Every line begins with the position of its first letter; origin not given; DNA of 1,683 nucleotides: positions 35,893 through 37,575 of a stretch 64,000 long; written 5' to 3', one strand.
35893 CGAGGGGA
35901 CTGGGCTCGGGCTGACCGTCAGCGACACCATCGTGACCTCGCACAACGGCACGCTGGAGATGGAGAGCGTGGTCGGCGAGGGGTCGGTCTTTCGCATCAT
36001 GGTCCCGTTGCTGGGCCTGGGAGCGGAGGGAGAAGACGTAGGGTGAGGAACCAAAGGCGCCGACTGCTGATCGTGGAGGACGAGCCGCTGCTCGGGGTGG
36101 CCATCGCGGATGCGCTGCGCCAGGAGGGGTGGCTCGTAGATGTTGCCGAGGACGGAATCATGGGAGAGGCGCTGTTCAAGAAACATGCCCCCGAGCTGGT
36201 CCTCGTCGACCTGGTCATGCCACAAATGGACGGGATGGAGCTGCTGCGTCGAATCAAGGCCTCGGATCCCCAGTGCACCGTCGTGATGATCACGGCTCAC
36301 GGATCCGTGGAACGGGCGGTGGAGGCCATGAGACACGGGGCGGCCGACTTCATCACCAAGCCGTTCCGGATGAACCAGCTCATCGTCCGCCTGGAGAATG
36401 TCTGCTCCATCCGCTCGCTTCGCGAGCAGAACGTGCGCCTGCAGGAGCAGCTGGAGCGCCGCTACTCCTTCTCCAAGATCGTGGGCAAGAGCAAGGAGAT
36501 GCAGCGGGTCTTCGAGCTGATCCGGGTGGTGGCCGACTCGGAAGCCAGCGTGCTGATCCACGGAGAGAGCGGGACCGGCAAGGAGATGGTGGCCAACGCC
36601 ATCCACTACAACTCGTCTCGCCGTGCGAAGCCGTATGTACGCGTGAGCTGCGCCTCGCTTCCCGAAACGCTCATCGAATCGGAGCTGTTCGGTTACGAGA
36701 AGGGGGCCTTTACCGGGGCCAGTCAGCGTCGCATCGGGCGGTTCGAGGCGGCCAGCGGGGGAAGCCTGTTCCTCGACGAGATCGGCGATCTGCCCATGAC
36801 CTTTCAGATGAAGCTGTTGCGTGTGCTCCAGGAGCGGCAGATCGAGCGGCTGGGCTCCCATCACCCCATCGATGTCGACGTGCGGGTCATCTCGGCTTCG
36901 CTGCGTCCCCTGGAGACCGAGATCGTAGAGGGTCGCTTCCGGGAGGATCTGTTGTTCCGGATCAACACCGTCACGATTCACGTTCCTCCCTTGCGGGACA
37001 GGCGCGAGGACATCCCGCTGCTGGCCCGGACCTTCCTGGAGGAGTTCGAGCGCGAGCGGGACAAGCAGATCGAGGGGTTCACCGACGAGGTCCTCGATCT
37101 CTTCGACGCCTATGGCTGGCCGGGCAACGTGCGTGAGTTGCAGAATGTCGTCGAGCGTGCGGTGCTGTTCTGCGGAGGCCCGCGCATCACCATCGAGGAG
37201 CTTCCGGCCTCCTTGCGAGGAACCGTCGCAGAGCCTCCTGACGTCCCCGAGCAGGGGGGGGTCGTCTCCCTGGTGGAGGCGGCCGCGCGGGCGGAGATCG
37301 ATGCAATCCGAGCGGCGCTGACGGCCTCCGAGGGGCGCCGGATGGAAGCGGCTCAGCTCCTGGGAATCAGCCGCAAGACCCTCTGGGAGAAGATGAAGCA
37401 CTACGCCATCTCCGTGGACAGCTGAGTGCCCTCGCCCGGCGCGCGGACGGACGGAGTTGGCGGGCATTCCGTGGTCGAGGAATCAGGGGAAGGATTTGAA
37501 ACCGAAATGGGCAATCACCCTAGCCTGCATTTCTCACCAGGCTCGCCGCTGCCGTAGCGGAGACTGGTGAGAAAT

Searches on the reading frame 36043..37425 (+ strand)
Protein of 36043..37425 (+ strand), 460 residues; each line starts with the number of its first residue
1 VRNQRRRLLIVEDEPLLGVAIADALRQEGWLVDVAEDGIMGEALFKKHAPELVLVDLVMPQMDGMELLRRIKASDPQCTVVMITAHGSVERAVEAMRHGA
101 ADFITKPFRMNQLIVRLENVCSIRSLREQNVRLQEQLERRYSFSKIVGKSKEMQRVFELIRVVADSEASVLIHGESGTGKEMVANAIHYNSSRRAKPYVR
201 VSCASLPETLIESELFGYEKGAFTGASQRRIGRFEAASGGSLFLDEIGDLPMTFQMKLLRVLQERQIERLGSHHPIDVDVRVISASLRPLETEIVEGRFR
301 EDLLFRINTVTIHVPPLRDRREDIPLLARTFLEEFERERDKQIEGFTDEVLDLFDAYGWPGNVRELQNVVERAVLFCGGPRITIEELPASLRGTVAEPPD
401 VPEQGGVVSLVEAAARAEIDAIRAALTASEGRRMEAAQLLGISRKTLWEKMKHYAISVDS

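Call 9: search_protein_families(library=pfam, proteins=[window:36043-37425:+], max_evalue=0.00001)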
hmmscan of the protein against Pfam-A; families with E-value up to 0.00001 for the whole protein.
window:36043-37425:+ (460 aa): 5 families
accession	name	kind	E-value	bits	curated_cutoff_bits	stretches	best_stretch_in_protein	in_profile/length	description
PF00158.32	Sigma54_activat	-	1.2e-69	233.8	20.2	1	146-313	1-168/168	Sigma-54 interaction domain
PF00072.30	Response_reg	-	1e-28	100.1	30.2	1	9-117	2-110/111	Response regulator receiver domain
PF25601.1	AAA_lid_14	-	4.7e-28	97.3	27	1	318-396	1-79/87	AAA+ ATPase lid domain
PF14532.12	Sigma54_activ_2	-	2.1e-23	83.6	25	1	147-317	1-138/138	Sigma-54 interaction domain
PF02954.25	HTH_8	-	1.3e-10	41.3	22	1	417-454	5-42/42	Bacterial regulatory protein, Fis family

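Call 34: find_related_loci(query=window:36043-37425:+, collection=genome_contigs, flank=10000)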
Query window:36043-37425:+ (460 aa) in genome_contigs; peptide patterns used: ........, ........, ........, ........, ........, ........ (x = any residue, [..] = any of these).
598 stretches matched a pattern (row limit reached: there are more); 556 encode a relative of the query (tblastn E <= 1e-3); the best 80 are kept; 80 distinct loci.
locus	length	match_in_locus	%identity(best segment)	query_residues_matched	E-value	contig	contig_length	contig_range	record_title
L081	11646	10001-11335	46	5-448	6e-138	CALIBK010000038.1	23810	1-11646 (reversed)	MAG: uncultured bacterium isolate S1_Bin_MAXBIN__233_1 genome assembly, contig: c_000001575610, whole genome shotgun seq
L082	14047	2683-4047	47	5-458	8e-138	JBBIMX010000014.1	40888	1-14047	MAG: Deltaproteobacteria bacterium isolate BQF270218_bin_242 NODE_193_length_40888_cov_6.014008, whole genome shotgun se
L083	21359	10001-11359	47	7-458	1e-136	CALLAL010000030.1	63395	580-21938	MAG: uncultured bacterium isolate N1_Bin_METABAT__110_1 genome assembly, contig: c_000000192570, whole genome shotgun se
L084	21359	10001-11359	46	7-458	3e-136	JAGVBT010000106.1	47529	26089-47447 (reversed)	MAG: Deltaproteobacteria bacterium isolate DeMMO6_17 c_000000113009, whole genome shotgun sequence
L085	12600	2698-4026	45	8-457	7e-125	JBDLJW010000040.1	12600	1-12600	MAG: Verrucomicrobiota bacterium isolate MAG112 MAG112_40, whole genome shotgun sequence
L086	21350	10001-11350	43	4-456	1e-124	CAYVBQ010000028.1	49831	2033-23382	MAG TPA_asm: uncultured Melioribacter sp. isolate SRP302447_co1_415 genome assembly, contig: NODE_2074_length_49831_cov_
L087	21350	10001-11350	43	4-456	4e-124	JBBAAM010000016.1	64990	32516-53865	MAG: Melioribacteraceae bacterium isolate SO_2017_GW3_42 scaffold_403_c1_OW296A_2017, whole genome shotgun sequence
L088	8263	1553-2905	45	2-452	1e-123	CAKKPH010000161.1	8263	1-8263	Thermodesulfovibrionales bacterium isolate Hainich-H32-bin144-1 genome assembly, contig: H32-bin144_1_Hain_PNK108_H32_02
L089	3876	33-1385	42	3-456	6e-125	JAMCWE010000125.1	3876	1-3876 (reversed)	MAG: Bacteroidetes bacterium isolate FK_Sedi_B_Bin.66 NODE_102991_length_3876_cov_5.77727, whole genome shotgun sequence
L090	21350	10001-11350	42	7-456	1e-121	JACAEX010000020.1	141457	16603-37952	MAG: Syntrophaceae bacterium isolate L.E.D.62 k119_31553, whole genome shotgun sequence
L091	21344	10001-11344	45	7-456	6e-121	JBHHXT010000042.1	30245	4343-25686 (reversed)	MAG: bacterium isolate D_1_bin.22 NODE_315_length_30245_cov_20.175886, whole genome shotgun sequence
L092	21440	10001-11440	43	1-456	2e-118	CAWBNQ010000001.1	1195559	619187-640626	MAG: Nitrospirota bacterium isolate MFD01299.bin.1.15 genome assembly, contig: contig_15494, whole genome shotgun sequen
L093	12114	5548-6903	45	8-458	4e-118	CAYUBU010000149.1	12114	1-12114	MAG TPA_asm: uncultured Nitrospirota bacterium isolate binchicken_co231_141 genome assembly, contig: k141_138479, whole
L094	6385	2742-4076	44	5-456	1e-116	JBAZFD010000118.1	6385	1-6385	MAG: Thermodesulfovibrionales bacterium isolate SO_2017_LW3_141 NODE_43026_length_6385_cov_0.772291_LW162_2017, whole ge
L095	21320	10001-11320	40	7-456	5e-113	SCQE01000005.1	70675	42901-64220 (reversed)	MAG: Nitrospirae bacterium isolate DP16D_bin.35 DP16D_bin.35-6229, whole genome shotgun sequence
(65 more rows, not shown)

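Call 63: find_homologous_proteins(query=window:36043-37425:+, max_evalue=1e-50)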
Query window:36043-37425:+ (460 aa): 7999 proteins with E <= 1e-50 among 8000 candidates; the best 120 are listed.
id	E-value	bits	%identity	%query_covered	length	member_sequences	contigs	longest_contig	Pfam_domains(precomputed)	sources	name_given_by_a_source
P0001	8.1e-291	982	100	98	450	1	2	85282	PF00158.33,PF25601.2,PF02954.26,PF14532.13,PF07728.21,PF00072.31,PF13191.13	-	-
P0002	2.4e-267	905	89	100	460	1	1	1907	PF00158.33,PF25601.2,PF02954.26,PF14532.13,PF07728.21,PF00072.31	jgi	jgi:DNA-binding NtrC family response regulator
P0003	2.6e-253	859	85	100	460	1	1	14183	PF00158.33,PF25601.2,PF02954.26,PF14532.13,PF07728.21,PF00072.31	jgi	jgi:DNA-binding NtrC family response regulator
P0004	3.8e-249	845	83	100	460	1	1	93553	PF00158.33,PF25601.2,PF02954.26,PF14532.13,PF07728.21,PF00072.31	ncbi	-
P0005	4.3e-248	842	83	100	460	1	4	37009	PF00158.33,PF25601.2,PF02954.26,PF14532.13,PF07728.21,PF00072.31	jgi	jgi:DNA-binding NtrC family response regulator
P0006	1.3e-244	830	82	100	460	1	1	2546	PF00158.33,PF25601.2,PF02954.26,PF14532.13,PF07728.21,PF00072.31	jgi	jgi:DNA-binding NtrC family response regulator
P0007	4.5e-244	828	84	98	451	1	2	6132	PF00158.33,PF25601.2,PF02954.26,PF14532.13,PF07728.21,PF00072.31,PF13191.13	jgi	jgi:DNA-binding NtrC family response regulator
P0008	8.8e-243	824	81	100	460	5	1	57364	PF00158.33,PF25601.2,PF02954.26,PF14532.13,PF07728.21,PF00072.31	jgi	jgi:DNA-binding NtrC family response regulator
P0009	1.1e-241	820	81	100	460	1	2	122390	PF00158.33,PF25601.2,PF02954.26,PF14532.13,PF00072.31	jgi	-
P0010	8.6e-234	794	80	99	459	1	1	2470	PF00158.33,PF25601.2,PF02954.26,PF14532.13,PF00072.31,PF13191.13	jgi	jgi:DNA-binding NtrC family response regulator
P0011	1.3e-230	784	78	100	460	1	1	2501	PF00158.33,PF25601.2,PF02954.26,PF14532.13,PF00072.31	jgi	jgi:DNA-binding NtrC family response regulator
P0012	1.0e-229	781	78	99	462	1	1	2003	PF00158.33,PF25601.2,PF02954.26,PF14532.13,PF07728.21,PF00072.31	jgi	jgi:DNA-binding NtrC family response regulator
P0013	7.0e-228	775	77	99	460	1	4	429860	PF00158.33,PF25601.2,PF02954.26,PF14532.13,PF07728.21,PF00072.31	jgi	jgi:DNA-binding NtrC family response regulator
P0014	1.0e-227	774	78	99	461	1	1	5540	PF00158.33,PF25601.2,PF02954.26,PF14532.13,PF07728.21,PF00072.31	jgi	jgi:DNA-binding NtrC family response regulator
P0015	1.1e-226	771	77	99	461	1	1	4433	PF00158.33,PF25601.2,PF02954.26,PF14532.13,PF07728.21,PF00072.31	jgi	jgi:DNA-binding NtrC family response regulator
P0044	6.6e-217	739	74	98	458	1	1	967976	PF00158.33,PF25601.2,PF02954.26,PF14532.13,PF00072.31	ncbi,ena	-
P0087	1.3e-212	725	73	99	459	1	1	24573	PF00158.33,PF25601.2,PF02954.26,PF14532.13,PF07728.21,PF00072.31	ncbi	-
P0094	3.5e-212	723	73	99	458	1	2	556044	PF00158.33,PF25601.2,PF02954.26,PF14532.13,PF07728.21,PF00072.31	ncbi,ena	-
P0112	2.3e-211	721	72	100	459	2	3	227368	PF00158.33,PF25601.2,PF02954.26,PF14532.13,PF00072.31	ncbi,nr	ncbi:MAG: sigma-54 dependent transcriptional regulator [Thermoanaerobaculales bacterium]|nr:sigma-54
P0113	2.7e-211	720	73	98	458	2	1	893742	PF00158.33,PF25601.2,PF02954.26,PF14532.13,PF00072.31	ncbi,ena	-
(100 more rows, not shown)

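Call 64: find_encoding_contigs(protein=P0044, flank=10000, max_places=2)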
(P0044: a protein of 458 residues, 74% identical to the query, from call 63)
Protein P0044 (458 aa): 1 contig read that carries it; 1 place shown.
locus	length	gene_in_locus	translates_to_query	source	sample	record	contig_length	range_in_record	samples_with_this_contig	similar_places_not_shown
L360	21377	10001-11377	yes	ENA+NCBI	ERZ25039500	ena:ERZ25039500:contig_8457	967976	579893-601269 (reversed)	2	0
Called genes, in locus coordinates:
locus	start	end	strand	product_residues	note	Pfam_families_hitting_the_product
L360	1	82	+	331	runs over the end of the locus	PF02665:Nitrate_red_gam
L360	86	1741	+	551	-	PF12838:Fer4_7 (faint), PF13237:Fer4_10 (faint), PF13183:Fer4_8, PF13534:Fer4_17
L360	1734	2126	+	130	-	-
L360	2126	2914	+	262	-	PF12837:Fer4_6 (faint), PF13187:Fer4_9 (weak), PF13247:Fer4_11, PF12797:Fer4_2 (weak), PF00037:Fer4 (weak), PF12838:Fer4_7, PF13187:Fer4_9 (weak), PF13247:Fer4_11 (weak), +4 more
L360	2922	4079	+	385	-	PF03916:NrfD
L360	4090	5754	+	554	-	PF07992:Pyr_redox_2, PF13450:NAD_binding_8 (faint), PF13738:Pyr_redox_3 (faint), PF00070:Pyr_redox, PF02852:Pyr_redox_dim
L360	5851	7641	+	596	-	PF13241:NAD_binding_7, PF00590:TP_methylase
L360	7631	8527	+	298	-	PF12974:Phosphonate-bd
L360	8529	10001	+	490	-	PF17203:sCache_3_2, PF00672:HAMP, PF00512:HisKA, PF02518:HATPase_c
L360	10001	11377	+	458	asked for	PF00072:Response_reg, PF00158:Sigma54_activat, PF14532:Sigma54_activ_2, PF25601:AAA_lid_14, PF02954:HTH_8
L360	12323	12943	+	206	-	-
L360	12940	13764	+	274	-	-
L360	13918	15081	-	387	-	-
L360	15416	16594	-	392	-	-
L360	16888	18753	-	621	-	PF00027:cNMP_binding, PF00206:Lyase_1, PF10415:FumaraseC_C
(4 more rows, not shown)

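Call 65: find_encoding_contigs(protein=P0087, flank=10000, max_places=2)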
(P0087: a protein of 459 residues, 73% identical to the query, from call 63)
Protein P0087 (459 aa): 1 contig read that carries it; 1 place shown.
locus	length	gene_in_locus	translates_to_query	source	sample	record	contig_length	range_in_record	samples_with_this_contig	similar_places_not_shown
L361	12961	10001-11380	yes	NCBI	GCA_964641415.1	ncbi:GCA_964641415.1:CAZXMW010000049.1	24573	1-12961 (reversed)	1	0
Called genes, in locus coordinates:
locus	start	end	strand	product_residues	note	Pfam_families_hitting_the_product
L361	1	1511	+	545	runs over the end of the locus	PF13187:Fer4_9 (faint), PF13237:Fer4_10 (faint), PF13183:Fer4_8, PF13534:Fer4_17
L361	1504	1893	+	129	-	-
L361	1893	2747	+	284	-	PF13237:Fer4_10 (faint), PF12837:Fer4_6 (faint), PF13247:Fer4_11, PF13187:Fer4_9 (weak), PF00037:Fer4 (weak), PF12838:Fer4_7 (weak), PF13247:Fer4_11 (weak)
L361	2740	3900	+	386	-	PF03916:NrfD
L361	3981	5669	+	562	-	PF01266:DAO (faint), PF03486:HI0933_like (faint), PF05834:Lycopene_cycl (faint), PF07992:Pyr_redox_2, PF13450:NAD_binding_8 (faint), PF13738:Pyr_redox_3 (faint), PF00070:Pyr_redox, PF02852:Pyr_redox_dim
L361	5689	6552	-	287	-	PF13593:SBF_like, PF01758:SBF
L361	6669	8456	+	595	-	PF13241:NAD_binding_7, PF14824:Sirohm_synth_M (weak), PF00590:TP_methylase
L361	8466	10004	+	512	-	PF00672:HAMP, PF00512:HisKA, PF02518:HATPase_c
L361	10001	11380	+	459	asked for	PF00072:Response_reg, PF00158:Sigma54_activat, PF14532:Sigma54_activ_2, PF07728:AAA_5 (faint), PF25601:AAA_lid_14, PF02954:HTH_8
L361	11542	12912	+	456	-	PF07396:Porin_O_P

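Call 66: find_encoding_contigs(protein=P0094, flank=10000, max_places=1)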
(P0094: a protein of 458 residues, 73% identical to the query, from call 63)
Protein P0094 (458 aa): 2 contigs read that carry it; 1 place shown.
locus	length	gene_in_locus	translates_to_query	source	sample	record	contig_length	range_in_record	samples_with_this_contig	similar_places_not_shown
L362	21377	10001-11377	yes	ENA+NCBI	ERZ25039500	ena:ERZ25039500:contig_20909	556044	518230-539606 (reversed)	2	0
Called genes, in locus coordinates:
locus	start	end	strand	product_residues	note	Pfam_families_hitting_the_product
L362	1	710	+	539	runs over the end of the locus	PF13187:Fer4_9 (faint), PF13237:Fer4_10 (faint), PF13183:Fer4_8, PF13534:Fer4_17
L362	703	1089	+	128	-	-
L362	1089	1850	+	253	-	PF13237:Fer4_10 (weak), PF13247:Fer4_11, PF13187:Fer4_9 (weak), PF00037:Fer4 (weak), PF13237:Fer4_10 (weak), PF12838:Fer4_7 (weak), PF13187:Fer4_9 (weak), PF13247:Fer4_11, +2 more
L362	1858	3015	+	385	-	PF03916:NrfD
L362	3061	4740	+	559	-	PF05834:Lycopene_cycl (faint), PF07992:Pyr_redox_2, PF13450:NAD_binding_8 (faint), PF00070:Pyr_redox, PF02852:Pyr_redox_dim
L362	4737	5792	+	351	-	PF05201:GlutR_N, PF01488:Shikimate_DH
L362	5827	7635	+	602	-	PF13241:NAD_binding_7, PF00590:TP_methylase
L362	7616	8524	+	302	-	PF12974:Phosphonate-bd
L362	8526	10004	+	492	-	PF17203:sCache_3_2 (weak), PF00672:HAMP, PF00512:HisKA, PF02518:HATPase_c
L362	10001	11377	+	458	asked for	PF00072:Response_reg, PF00158:Sigma54_activat, PF14532:Sigma54_activ_2, PF07728:AAA_5 (weak), PF25601:AAA_lid_14, PF02954:HTH_8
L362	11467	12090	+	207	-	-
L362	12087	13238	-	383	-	-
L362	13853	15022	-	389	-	-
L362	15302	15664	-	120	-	PF01050:MannoseP_isomer, PF07883:Cupin_2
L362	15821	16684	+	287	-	PF00581:Rhodanese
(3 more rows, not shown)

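Call 67: find_encoding_contigs(protein=P0113, flank=10000, max_places=1)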
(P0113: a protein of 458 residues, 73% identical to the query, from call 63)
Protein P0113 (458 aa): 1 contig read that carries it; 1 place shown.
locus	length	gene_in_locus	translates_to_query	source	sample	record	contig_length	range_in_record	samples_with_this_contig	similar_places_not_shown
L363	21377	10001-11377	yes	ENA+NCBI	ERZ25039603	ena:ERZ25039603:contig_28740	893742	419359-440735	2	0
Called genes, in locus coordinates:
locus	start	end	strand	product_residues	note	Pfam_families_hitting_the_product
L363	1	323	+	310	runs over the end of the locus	PF03527:RHS (faint)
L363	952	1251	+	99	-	-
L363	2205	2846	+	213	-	PF00665:rve, PF13683:rve_3, PF13333:rve_2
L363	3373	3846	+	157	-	PF01475:FUR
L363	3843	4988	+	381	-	PF03150:CCP_MauG, PF00034:Cytochrom_C (faint)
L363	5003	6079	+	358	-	PF10518:TAT_signal, PF00149:Metallophos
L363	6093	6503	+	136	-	PF21342:SoxA-TsdA_cyt-c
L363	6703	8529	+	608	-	PF13241:NAD_binding_7, PF00590:TP_methylase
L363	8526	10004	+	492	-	PF00672:HAMP, PF00512:HisKA, PF02518:HATPase_c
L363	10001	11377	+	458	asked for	PF00072:Response_reg, PF00158:Sigma54_activat, PF14532:Sigma54_activ_2, PF25601:AAA_lid_14, PF02954:HTH_8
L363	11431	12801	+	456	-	PF07396:Porin_O_P (weak)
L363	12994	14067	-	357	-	PF00106:adh_short (faint), PF01073:3Beta_HSD, PF01370:Epimerase, PF02719:Polysacc_synt_2, PF04321:RmlD_sub_bind, PF16363:GDP_Man_Dehyd, PF07993:NAD_binding_4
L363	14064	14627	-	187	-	PF00908:dTDP_sugar_isom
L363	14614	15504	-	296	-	PF00483:NTP_transferase, PF12804:NTP_transf_3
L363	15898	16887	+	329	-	PF00072:Response_reg, PF13487:HD_5, PF01966:HD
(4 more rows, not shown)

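Call 68: find_encoding_contigs(protein=P0112, flank=10000, max_places=1)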
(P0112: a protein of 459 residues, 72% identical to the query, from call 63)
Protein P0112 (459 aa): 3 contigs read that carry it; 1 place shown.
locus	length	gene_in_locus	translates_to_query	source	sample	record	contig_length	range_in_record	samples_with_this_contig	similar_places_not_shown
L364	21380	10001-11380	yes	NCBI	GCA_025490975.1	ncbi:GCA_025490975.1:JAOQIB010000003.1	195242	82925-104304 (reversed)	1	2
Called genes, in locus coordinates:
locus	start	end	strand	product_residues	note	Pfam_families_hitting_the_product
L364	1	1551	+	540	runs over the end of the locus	PF12838:Fer4_7 (faint), PF13187:Fer4_9 (faint), PF13183:Fer4_8, PF13534:Fer4_17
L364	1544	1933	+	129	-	-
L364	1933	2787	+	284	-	PF13183:Fer4_8 (faint), PF12837:Fer4_6 (faint), PF13237:Fer4_10 (weak), PF13247:Fer4_11, PF13187:Fer4_9 (weak), PF00037:Fer4 (weak), PF12838:Fer4_7 (weak), PF13247:Fer4_11 (weak)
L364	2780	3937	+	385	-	PF03916:NrfD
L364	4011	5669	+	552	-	PF07992:Pyr_redox_2, PF13450:NAD_binding_8 (faint), PF00070:Pyr_redox, PF02852:Pyr_redox_dim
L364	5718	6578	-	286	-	PF13593:SBF_like, PF01758:SBF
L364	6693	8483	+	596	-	PF13241:NAD_binding_7, PF00590:TP_methylase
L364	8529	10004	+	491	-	PF00672:HAMP, PF00512:HisKA, PF02518:HATPase_c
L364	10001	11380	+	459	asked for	PF00072:Response_reg, PF00158:Sigma54_activat, PF14532:Sigma54_activ_2, PF25601:AAA_lid_14, PF02954:HTH_8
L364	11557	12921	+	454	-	PF07396:Porin_O_P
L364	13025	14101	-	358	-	PF01073:3Beta_HSD, PF01370:Epimerase, PF02719:Polysacc_synt_2, PF04321:RmlD_sub_bind, PF07993:NAD_binding_4, PF16363:GDP_Man_Dehyd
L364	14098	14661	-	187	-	PF00908:dTDP_sugar_isom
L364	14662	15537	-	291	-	PF00483:NTP_transferase, PF12804:NTP_transf_3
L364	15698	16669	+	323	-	PF00072:Response_reg, PF13487:HD_5, PF01966:HD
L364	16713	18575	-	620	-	PF00027:cNMP_binding, PF00206:Lyase_1, PF10415:FumaraseC_C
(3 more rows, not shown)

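Call 69: find_encoding_contigs(protein=P0013, flank=10000, max_places=1)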
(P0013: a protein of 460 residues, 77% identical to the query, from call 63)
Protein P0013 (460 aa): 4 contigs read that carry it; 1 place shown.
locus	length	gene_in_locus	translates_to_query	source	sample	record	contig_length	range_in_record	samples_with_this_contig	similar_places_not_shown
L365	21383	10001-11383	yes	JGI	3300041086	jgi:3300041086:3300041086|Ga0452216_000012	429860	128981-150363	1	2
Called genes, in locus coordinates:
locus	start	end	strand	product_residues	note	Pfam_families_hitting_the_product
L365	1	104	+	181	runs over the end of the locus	PF14361:RsbRD_N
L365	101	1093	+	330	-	PF02665:Nitrate_red_gam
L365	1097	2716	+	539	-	PF13187:Fer4_9 (faint), PF12797:Fer4_2 (faint), PF12838:Fer4_7 (faint), PF13237:Fer4_10 (faint), PF13183:Fer4_8, PF13534:Fer4_17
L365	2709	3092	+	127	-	-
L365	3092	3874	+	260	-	PF12838:Fer4_7 (faint), PF13237:Fer4_10 (faint), PF13187:Fer4_9 (faint), PF13247:Fer4_11, PF00037:Fer4 (weak), PF13247:Fer4_11 (weak)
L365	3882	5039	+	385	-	PF03916:NrfD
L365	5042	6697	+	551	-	PF03486:HI0933_like (faint), PF07992:Pyr_redox_2, PF13450:NAD_binding_8 (faint), PF00070:Pyr_redox, PF02852:Pyr_redox_dim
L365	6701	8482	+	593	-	PF13241:NAD_binding_7, PF00590:TP_methylase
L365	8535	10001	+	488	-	PF17203:sCache_3_2, PF00672:HAMP, PF00512:HisKA, PF02518:HATPase_c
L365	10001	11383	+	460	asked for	PF00072:Response_reg, PF00158:Sigma54_activat, PF14532:Sigma54_activ_2, PF07728:AAA_5 (faint), PF25601:AAA_lid_14, PF02954:HTH_8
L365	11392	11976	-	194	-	-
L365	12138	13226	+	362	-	-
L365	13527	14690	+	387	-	-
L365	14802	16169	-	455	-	PF13584:BatD (faint)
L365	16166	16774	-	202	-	PF13432:TPR_16 (weak), PF00515:TPR_1, PF07719:TPR_2, PF13181:TPR_8 (weak), PF13414:TPR_11 (weak)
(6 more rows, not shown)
